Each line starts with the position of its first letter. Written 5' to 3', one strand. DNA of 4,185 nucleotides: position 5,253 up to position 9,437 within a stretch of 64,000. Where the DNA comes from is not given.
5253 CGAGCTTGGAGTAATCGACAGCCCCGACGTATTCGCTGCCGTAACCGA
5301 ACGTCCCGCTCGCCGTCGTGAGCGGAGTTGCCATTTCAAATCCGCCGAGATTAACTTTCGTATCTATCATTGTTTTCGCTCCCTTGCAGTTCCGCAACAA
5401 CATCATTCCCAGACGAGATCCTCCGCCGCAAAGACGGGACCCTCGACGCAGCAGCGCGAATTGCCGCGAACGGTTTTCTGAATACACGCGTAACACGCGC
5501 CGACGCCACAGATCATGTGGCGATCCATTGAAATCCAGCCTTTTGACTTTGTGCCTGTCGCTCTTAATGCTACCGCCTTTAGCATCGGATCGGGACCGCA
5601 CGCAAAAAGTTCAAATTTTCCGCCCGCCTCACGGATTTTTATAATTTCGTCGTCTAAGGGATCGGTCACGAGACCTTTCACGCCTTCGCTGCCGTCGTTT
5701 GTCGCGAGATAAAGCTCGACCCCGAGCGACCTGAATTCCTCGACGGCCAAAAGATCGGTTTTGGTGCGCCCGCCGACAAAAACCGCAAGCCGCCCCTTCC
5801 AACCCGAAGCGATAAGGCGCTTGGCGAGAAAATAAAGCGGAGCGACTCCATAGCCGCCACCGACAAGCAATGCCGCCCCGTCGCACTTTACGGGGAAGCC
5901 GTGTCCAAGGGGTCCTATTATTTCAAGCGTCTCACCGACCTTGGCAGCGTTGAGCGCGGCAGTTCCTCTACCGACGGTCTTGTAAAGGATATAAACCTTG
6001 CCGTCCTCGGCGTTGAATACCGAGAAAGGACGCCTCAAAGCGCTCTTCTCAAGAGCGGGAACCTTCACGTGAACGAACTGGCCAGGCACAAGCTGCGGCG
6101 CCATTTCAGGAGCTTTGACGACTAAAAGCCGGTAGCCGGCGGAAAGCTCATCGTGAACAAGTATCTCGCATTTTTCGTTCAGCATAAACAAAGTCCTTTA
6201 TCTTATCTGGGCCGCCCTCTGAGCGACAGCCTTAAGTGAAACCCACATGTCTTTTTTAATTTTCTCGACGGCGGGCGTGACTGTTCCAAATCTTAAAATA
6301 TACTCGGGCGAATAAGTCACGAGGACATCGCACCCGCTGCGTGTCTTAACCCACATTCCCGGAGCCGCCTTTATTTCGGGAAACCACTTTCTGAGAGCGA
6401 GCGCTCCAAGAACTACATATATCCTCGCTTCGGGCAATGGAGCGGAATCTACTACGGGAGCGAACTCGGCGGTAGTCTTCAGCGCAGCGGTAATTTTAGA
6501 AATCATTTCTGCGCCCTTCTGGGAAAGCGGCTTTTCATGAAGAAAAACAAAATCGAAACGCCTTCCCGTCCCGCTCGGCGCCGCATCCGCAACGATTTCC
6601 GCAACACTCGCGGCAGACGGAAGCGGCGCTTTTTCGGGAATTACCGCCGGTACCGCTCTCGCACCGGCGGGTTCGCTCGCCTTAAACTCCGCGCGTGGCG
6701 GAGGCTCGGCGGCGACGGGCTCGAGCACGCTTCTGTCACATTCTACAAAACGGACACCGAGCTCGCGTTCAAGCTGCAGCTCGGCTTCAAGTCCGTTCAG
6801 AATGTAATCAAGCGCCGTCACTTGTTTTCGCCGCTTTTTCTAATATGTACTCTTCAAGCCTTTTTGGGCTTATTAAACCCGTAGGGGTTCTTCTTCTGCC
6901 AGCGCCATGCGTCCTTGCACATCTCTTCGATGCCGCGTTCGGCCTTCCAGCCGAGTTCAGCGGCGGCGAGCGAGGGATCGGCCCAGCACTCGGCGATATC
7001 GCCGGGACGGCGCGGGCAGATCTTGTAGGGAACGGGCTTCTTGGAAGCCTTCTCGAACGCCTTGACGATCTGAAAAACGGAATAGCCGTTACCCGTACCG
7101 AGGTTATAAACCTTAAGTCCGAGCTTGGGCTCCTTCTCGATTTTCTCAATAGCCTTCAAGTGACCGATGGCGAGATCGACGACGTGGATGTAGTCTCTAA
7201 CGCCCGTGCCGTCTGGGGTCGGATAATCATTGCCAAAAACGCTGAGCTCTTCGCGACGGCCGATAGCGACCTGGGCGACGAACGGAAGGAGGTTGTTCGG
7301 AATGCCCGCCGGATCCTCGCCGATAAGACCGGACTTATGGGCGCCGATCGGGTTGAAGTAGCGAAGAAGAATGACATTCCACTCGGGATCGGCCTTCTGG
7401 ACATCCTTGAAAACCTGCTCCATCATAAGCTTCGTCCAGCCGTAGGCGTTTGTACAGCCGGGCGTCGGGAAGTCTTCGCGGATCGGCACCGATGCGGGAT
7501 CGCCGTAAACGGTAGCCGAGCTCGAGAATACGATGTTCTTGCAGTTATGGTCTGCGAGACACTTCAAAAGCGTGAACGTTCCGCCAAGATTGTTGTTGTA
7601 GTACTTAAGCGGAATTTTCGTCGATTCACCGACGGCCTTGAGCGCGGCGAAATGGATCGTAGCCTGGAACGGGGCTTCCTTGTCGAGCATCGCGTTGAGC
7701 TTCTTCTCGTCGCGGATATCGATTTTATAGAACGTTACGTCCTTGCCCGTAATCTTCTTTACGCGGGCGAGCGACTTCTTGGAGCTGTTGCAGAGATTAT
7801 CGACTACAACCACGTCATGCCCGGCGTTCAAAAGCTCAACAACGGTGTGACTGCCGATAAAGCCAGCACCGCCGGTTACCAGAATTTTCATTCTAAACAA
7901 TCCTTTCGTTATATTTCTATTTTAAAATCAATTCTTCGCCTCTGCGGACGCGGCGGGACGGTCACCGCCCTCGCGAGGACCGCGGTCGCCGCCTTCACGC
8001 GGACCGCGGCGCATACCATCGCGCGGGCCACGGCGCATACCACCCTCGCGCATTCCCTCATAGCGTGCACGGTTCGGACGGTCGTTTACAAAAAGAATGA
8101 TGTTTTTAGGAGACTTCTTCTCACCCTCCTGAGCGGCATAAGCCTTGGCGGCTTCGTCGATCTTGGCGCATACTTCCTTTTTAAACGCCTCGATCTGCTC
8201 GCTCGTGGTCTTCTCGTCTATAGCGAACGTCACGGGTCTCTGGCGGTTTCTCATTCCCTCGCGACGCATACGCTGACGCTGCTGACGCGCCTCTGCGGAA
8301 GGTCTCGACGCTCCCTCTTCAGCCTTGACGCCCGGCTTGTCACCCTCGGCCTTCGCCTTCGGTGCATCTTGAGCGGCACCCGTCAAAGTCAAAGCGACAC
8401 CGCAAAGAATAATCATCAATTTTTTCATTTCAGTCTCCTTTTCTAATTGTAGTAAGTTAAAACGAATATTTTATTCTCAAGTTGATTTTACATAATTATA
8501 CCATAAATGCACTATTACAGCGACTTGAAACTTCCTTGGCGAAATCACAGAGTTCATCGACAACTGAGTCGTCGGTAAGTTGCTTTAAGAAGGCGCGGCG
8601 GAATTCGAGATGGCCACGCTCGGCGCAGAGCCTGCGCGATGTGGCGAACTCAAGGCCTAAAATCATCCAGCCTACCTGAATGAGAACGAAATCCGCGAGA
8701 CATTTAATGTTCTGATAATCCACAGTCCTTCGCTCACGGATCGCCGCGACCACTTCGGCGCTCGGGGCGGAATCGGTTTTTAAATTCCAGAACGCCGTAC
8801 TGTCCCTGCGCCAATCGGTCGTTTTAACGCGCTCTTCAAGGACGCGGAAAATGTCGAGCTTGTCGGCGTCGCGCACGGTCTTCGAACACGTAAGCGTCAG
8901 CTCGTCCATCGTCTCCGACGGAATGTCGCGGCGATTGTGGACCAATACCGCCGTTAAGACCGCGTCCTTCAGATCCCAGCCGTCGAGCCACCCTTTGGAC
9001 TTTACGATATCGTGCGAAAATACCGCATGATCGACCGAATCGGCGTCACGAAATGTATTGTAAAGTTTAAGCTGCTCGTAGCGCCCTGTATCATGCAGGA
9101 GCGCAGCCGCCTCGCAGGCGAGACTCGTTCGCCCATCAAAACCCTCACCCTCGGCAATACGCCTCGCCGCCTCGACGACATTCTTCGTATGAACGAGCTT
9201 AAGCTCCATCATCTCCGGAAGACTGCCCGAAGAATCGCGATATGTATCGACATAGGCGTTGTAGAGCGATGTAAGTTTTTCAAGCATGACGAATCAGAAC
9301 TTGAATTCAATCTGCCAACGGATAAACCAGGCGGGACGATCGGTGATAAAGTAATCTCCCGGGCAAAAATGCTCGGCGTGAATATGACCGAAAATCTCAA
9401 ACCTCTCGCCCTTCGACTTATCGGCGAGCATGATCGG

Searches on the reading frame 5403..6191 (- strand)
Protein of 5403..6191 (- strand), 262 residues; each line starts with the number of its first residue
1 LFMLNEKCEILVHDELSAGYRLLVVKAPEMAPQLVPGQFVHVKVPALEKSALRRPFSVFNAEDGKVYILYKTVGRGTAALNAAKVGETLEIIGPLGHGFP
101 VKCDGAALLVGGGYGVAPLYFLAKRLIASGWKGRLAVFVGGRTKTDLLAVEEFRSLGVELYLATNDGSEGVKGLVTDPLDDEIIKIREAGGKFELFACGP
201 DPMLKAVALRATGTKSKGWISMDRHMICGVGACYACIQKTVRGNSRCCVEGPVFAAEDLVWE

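Call 61: search_protein_families(library=pfam, proteins=[window:5403-6191:-], max_evalue=0.00001)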
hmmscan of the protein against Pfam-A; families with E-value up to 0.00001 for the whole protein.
window:5403-6191:- (262 aa): 3 families
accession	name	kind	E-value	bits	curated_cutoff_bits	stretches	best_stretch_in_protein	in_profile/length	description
PF10418.14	DHODB_Fe-S_bind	-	9.1e-12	45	23.9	1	224-259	2-40/41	Iron-sulfur cluster binding domain of dihydroorotate dehydrogenase B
PF00175.26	NAD_binding_1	-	2.5e-08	35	22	1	109-208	1-108/109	Oxidoreductase NAD-binding domain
PF00970.30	FAD_binding_6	-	1.2e-07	32.5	21.1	1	8-97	2-96/99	Oxidoreductase FAD-binding domain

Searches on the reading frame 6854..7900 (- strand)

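Call 61: search_protein_families(library=pfam, proteins=[window:6854-7900:-], max_evalue=0.00001)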
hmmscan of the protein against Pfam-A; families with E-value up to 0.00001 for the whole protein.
window:6854-7900:- (348 aa): 9 families
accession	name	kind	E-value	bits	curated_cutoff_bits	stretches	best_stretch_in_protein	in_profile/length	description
PF16363.11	GDP_Man_Dehyd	-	1.7e-55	189.3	27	1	7-330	1-331/332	GDP-mannose 4,6 dehydratase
PF01370.27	Epimerase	-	6.7e-53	180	20.9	1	6-268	1-240/240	NAD dependent epimerase/dehydratase family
PF01073.25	3Beta_HSD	-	4.1e-15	56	22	1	7-163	1-156/280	3-beta hydroxysteroid dehydrogenase/isomerase family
PF02719.21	Polysacc_synt_2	-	1.1e-13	51.4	20.2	1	6-187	1-174/293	Polysaccharide biosynthesis protein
PF04321.23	RmlD_sub_bind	-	1.1e-10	41.5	27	1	4-176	1-145/287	RmlD substrate binding domain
PF05368.20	NmrA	-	1.7e-07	31.6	27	0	5-74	4-69/298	NmrA-like family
PF00106.31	adh_short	-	2e-07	31.1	26.6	1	6-74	3-70/195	short chain dehydrogenase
PF07993.18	NAD_binding_4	-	3.4e-07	30.1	20.1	0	8-170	1-194/258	Male sterility protein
PF08659.16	KR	-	1.3e-06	28.9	22.6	1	6-135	3-144/180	KR domain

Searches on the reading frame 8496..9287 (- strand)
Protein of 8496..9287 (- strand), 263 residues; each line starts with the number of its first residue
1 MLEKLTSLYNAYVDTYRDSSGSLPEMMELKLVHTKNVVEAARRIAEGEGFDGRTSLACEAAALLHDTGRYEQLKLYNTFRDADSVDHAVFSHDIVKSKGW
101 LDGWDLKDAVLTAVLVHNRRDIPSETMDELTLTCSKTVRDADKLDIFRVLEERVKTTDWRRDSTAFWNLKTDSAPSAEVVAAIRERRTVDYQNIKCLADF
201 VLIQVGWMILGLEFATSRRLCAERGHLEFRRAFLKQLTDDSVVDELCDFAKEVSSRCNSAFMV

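Call 61: search_protein_families(library=pfam, proteins=[window:8496-9287:-], max_evalue=0.00001)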
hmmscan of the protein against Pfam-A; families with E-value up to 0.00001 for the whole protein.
window:8496-9287:- (263 aa): 1 family
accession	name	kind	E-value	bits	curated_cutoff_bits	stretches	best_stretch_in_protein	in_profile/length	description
PF01966.28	HD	-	3.6e-09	37.4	22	1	33-145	4-114/116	HD domain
